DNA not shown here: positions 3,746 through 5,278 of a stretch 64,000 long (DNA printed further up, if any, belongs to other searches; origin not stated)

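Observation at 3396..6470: Compositionally foreign ~3-kb island with a tightly coupled four-gene operon (Zn-ribbon protein plus three membrane proteins) of unknown function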

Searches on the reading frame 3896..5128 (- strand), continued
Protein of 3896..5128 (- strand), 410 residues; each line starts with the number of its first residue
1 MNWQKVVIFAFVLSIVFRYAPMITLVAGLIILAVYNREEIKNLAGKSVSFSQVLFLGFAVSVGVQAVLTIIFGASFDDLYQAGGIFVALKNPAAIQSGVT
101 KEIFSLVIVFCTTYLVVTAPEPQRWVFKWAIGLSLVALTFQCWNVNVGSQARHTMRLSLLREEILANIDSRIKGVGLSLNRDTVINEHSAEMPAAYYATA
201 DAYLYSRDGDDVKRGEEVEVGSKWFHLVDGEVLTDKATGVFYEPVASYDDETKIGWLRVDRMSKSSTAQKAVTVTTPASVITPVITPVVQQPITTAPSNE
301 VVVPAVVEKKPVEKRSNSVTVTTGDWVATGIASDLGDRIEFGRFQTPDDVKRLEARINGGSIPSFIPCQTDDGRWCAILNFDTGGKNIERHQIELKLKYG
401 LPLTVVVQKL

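Call 44: predict_structure(alignment_id=A2)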
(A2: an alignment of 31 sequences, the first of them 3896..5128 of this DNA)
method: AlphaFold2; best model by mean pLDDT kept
length: 410 residues; sequences in the alignment: 31
mean_pLDDT: 80.7   pTM: 0.39
mean pLDDT of the five models: 80.7, 80.5, 76.1, 75.6, 75.6
residues with pLDDT >= 90: 121; 70-90: 216; 50-70: 39; < 50: 34
segments of 3 or more residues with pLDDT < 50: 277-279, 281-283, 288-311
pLDDT, mean of each block of 10 residues (from residue 1): 81 86 89 81 67 85 85 82 84 79 87 79 77 86 70 76 82 86 79 87 94 95 92 94 96 95 81 50 46 42 37 77 93 84 94 89 85 90 62 92 92
secondary structure, 60 per line:
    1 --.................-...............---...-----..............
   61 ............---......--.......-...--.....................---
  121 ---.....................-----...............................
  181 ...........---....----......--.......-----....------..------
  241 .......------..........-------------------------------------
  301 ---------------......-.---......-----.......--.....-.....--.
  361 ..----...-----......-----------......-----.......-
elements in order: H3-19 H21-35 E39-41 E47-49 H50-72 H76-81 H84-90 H97-117 H124-144 H150-191 E195-198 E203-208 E211-217 E223-226 E241-247 E254-258 E316-321 E327-332 E338-344 H347-351 E353-357 E360-362 E367-369 E375-380 E392-397 E403-409

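Call 49: search_solved_structures(query=A2, max_evalue=1)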
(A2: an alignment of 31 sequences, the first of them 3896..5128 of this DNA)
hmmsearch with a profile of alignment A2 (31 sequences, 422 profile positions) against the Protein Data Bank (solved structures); distinct sequences matched with E-value up to 1: 4.
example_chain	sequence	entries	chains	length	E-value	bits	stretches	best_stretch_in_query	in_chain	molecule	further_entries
9wno_A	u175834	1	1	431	0.022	16.7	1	11-76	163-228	GPI mannosyltransferase 1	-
9e68_G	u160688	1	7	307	0.23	13.3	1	7-102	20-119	MscS/YnaI chimera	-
4v58_A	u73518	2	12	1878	0.29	13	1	236-330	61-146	FATTY ACID SYNTHASE ALPHA SUBUNITS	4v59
9njt_A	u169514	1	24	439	0.88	11.4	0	270-323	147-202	Dihydrolipoyllysine-residue succinyltransferase component of 2-oxoglutarate dehydrogenase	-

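Call 56: find_related_loci(query=A1, collection=viral_contigs, flank=10000)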
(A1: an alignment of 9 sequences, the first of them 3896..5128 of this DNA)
Query A1 (410 aa) in viral_contigs; peptide patterns used: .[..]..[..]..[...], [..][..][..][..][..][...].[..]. (x = any residue, [..] = any of these).
160 stretches matched a pattern, but none encodes a relative of the query by tblastn (E <= 1e-3).

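Call 65: search_protein_families(library=pfam, alignment_id=A2, max_evalue=0.05)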
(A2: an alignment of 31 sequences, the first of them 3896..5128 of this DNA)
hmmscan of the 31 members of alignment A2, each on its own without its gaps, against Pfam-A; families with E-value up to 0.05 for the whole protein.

A. member 1, window:3896-5128:- (410 aa): 0 families

B. families by the number of members that match (of 31 scanned): 7 families
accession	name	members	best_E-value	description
PF07254.17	Cpta_toxin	1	0.0066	Membrane-bound toxin component of toxin-antitoxin system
PF09973.14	DUF2208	1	0.0083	Predicted membrane protein (DUF2208)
PF01551.29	Peptidase_M23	1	0.015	Peptidase family M23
PF09751.14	Es2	1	0.019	Nuclear protein Es2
PF07331.16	TctB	1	0.028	Tripartite tricarboxylate transporter TctB family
PF09581.16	Spore_III_AF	1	0.033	Stage III sporulation protein AF (Spore_III_AF)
PF13567.11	DUF4131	1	0.034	Domain of unknown function (DUF4131)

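Call 66: search_protein_families(library=ncbifam, proteins=[window:3896-5128:-, L019:8101-8913:+, L019:8919-9989:+, L018:3646-4287:+, L018:109-1227:+], max_evalue=0.1)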
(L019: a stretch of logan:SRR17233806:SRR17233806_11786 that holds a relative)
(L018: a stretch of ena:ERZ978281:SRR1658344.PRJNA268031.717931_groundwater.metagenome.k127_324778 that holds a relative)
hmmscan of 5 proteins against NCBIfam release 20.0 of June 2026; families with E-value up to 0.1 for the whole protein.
window:3896-5128:- (410 aa): 0 families

L019:8101-8913:+ (270 aa): 1 family
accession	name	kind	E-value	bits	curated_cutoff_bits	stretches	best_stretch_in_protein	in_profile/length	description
NF006816.0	PRK09335.1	equivalog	0.048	14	118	0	11-75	8-67/96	30S ribosomal protein S26e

L019:8919-9989:+ (356 aa): 0 families

L018:3646-4287:+ (213 aa): 0 families

L018:109-1227:+ (372 aa): 0 families

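Call 71: fold_search(model_id=the predicted structure, library=pdb)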
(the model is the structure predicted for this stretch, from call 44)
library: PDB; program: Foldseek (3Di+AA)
matches with E <= 10: 549; with E <= 0.001: 0
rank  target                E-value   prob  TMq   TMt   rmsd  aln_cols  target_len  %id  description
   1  8xck_F                4.4e-03  0.44  0.11  0.13  51.0       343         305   10  Closed state of central tail fiber of bacteriophage lambda (released 2024-05-01)
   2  5c5b_C                9.7e-03  0.30  0.10  0.11  28.3       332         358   12  Crystal Structure of Human APPL BAR-PH Heterodimer (released 2016-06-22)
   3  5c5b_A                1.5e-02  0.30  0.10  0.11  27.8       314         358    9  Crystal Structure of Human APPL BAR-PH Heterodimer (released 2016-06-22)
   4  2q13                  1.7e-02  0.28  0.11  0.12  28.8       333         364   11  Crystal structure of BAR-PH domain of APPL1 (released 2007-08-14)
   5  9bur_A                4.6e-02  0.12  0.13  0.08  26.1       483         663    8  Structure of GGCX-BGP complex (released 2025-01-29)
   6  9bvo_A                5.8e-02  0.11  0.13  0.09  26.6       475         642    8  Vitamin K-dependent gamma-carboxylase in apo state (released 2025-01-22)
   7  3h50                  9.1e-02  0.85  0.13  0.35   6.1       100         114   14  CRYSTAL STRUCTURE OF A TETRACENOMYCIN POLYKETIDE SYNTHESIS PROTEIN (TCMJ) FROM XANTHOMONAS CAMPESTRIS PV. CAMPESTRIS AT  (released 2009-05-05)
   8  4r0k_A                9.1e-02  0.57  0.13  0.17  20.0       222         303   10  Crystal structure of a putative dipeptidyl-peptidase VI (BT_1314) from Bacteroides thetaiotaomicron VPI-5482 at 1.75 A (released 2014-08-20)
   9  6biq_B                1.0e-01  0.99  0.12  0.18   4.6        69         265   14  Structure of NlpC2 from Trichomonas vaginalis (released 2018-11-07)
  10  2zgu_B                1.0e-01  0.25  0.10  0.23  15.2       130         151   12  Crystal structure Agrocybe aegerita lectin AAL mutant I144G (released 2009-01-20)
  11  5c5b_B                1.0e-01  0.14  0.10  0.11  27.5       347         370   10  Crystal Structure of Human APPL BAR-PH Heterodimer (released 2016-06-22)
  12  2zgo_B                1.1e-01  0.66  0.14  0.29  11.1       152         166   10  Crystal structure of AAL mutant H59Q complex with lactose (released 2009-01-20)
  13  6biq_A                1.1e-01  0.99  0.12  0.17   4.7        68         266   15  Structure of NlpC2 from Trichomonas vaginalis (released 2018-11-07)
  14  3afk_A                1.1e-01  0.69  0.14  0.29  11.0       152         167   11  Crystal Structure of Agrocybe aegerita lectin AAL complexed with Thomsen-Friedenreich antigen (released 2010-12-01)
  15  2zgo_A                1.1e-01  0.60  0.13  0.27  11.6       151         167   10  Crystal structure of AAL mutant H59Q complex with lactose (released 2009-01-20)
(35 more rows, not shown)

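Call 76: find_encoding_contigs(protein=P0004, flank=10000, max_places=2)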
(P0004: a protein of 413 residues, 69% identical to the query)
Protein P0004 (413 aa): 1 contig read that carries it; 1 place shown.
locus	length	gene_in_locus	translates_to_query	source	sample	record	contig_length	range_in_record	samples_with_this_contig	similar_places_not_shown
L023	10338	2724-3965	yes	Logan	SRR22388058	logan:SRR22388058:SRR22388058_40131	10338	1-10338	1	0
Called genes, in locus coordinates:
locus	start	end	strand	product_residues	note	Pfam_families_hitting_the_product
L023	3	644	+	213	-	?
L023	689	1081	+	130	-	PF04956:TrbC, PF18895:T4SS_pilin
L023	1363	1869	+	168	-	-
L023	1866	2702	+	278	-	-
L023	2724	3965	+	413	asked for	-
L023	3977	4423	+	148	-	-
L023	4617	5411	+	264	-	-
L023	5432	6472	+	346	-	PF01391:Collagen (weak), PF13385:Laminin_G_3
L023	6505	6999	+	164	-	PF15891:Nuc_deoxyri_tr2 (weak)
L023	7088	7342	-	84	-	PF18926:DUF5676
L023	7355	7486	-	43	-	-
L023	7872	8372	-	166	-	PF23211:LRR_LRWD1 (faint), PF23952:LRR_EndoS (faint), PF00560:LRR_1 (faint), PF13855:LRR_8, PF23598:LRR_14, PF12799:LRR_4 (weak), PF13855:LRR_8, PF12799:LRR_4, +1 more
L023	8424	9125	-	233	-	PF02678:Pirin, PF17954:Pirin_C_2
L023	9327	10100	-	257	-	PF13489:Methyltransf_23 (weak), PF08242:Methyltransf_12 (weak), PF13649:Methyltransf_25 (weak)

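Call 77: find_encoding_contigs(protein=P0007, flank=10000, max_places=2)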
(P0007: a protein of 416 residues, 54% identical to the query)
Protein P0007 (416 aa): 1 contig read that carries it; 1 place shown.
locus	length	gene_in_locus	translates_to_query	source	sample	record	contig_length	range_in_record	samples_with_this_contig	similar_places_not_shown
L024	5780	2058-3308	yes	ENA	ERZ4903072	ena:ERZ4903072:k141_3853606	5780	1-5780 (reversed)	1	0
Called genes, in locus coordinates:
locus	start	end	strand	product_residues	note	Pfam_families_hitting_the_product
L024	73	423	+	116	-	PF04956:TrbC, PF18895:T4SS_pilin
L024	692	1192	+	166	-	-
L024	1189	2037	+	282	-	-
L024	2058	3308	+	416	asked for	-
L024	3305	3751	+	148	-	-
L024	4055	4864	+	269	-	-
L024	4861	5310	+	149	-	-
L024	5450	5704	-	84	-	PF18926:DUF5676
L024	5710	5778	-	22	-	?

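Call 82: fold_search(model_id=the predicted structure, library=viral)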
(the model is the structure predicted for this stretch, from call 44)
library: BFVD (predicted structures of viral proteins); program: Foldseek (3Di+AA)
matches with E <= 10: 709; with E <= 0.001: 2
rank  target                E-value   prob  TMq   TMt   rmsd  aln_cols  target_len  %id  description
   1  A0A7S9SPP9            5.8e-04  0.51  0.12  0.09  38.1       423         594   12  (no name in the UniProt tables at hand)
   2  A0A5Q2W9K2            7.7e-04  0.96  0.15  0.21  29.4       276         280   13  (no name in the UniProt tables at hand)
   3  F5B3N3                1.8e-03  0.96  0.14  0.22  26.1       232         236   13  (no name in the UniProt tables at hand)
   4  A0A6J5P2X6            6.4e-03  0.99  0.17  0.34  17.0       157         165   15  Uncharacterized protein [uncultured Caudovirales phage]
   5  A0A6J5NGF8            1.1e-02  0.57  0.11  0.07  24.3       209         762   12  Uncharacterized protein [uncultured Caudovirales phage]
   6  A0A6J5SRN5            1.3e-02  0.97  0.15  0.32  19.1       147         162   12  Uncharacterized protein [uncultured Caudovirales phage]
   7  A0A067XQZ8            1.3e-02  0.94  0.13  0.24  19.2       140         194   11  (no name in the UniProt tables at hand)
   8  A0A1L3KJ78            1.3e-02  0.44  0.13  0.12  23.9       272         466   11  Uncharacterized protein [Xinzhou toro-like virus]
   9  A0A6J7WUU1            1.3e-02  0.33  0.12  0.06  25.4       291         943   11  Collagen triple helix repeat [uncultured Caudovirales phage]
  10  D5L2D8                1.4e-02  0.99  0.16  0.37   6.2       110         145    9  Uncharacterized protein [uncultured virus]
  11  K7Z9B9                1.4e-02  0.97  0.16  0.35   5.6       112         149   14  Uncharacterized protein [Megavirus courdo11]
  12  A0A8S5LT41            1.5e-02  1.00  0.15  0.22   5.0        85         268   19  SH3 domain protein [Myoviridae sp. ct25F5]
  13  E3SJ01                1.6e-02  0.14  0.08  0.06  40.5       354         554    8  Phage tail fiber-like protein [Synechococcus phage S-SM2]
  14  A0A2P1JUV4            1.9e-02  0.16  0.10  0.06  23.6       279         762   12  L-shaped tail fiber protein [Xanthomonas phage RiverRider]
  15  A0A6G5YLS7            2.0e-02  0.66  0.15  0.20  23.5       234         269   12  (no name in the UniProt tables at hand)
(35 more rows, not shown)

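Call 93: list_cluster_members(proteins=[P0011, P0012, P0014, P0016, P0017, P0019, P0020, P0022, P0023, P0025])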
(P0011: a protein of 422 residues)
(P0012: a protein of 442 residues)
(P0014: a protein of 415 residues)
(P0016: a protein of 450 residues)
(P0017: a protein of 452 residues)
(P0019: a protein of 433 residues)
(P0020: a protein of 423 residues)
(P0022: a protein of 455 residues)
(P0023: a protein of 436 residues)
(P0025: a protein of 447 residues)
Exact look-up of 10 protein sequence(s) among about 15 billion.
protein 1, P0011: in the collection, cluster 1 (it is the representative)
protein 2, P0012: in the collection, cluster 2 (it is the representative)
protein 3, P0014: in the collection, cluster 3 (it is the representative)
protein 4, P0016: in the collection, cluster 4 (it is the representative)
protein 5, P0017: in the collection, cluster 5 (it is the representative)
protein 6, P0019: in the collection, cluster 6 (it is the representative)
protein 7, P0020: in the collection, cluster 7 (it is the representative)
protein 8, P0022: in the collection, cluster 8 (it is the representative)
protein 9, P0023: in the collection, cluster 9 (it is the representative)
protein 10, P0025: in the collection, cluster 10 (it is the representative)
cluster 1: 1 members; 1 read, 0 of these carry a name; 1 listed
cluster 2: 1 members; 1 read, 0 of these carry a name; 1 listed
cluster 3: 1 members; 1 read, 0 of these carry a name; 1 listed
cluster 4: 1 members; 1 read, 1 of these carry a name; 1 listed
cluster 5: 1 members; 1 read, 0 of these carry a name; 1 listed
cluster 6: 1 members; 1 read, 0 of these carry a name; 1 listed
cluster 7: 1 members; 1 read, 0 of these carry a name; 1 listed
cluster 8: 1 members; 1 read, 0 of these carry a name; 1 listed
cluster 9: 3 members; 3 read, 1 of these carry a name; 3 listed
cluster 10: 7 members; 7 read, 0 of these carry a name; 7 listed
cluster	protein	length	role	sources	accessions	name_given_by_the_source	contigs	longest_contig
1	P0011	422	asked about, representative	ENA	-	-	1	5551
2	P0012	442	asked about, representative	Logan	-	-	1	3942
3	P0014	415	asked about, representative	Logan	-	-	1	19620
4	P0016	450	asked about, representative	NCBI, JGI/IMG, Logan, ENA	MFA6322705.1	MAG: hypothetical protein WCX71_04490 [Candidatus Buchananbacteria bacterium]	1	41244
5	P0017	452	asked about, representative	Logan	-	-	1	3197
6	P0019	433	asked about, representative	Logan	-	-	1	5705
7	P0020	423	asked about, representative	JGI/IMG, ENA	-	-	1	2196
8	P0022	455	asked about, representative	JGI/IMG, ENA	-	-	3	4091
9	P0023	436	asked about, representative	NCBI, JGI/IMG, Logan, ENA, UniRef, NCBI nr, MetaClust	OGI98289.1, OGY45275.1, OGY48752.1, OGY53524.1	MAG: hypothetical protein A2729_00330 [Candidatus Buchananbacteria bacterium ... | Uncharacterized protein n=3 Tax=Parcubacteria group TaxID=1794811 RepID=A0A1F6XVY4_9BACT | MAG: hypothetical protein A3H53_02220 [Candidatus Nomurabacteria bacterium ...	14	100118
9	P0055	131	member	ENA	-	-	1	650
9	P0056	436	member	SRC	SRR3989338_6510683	-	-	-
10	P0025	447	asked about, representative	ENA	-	-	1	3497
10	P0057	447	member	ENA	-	-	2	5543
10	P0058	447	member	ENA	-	-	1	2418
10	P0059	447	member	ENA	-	-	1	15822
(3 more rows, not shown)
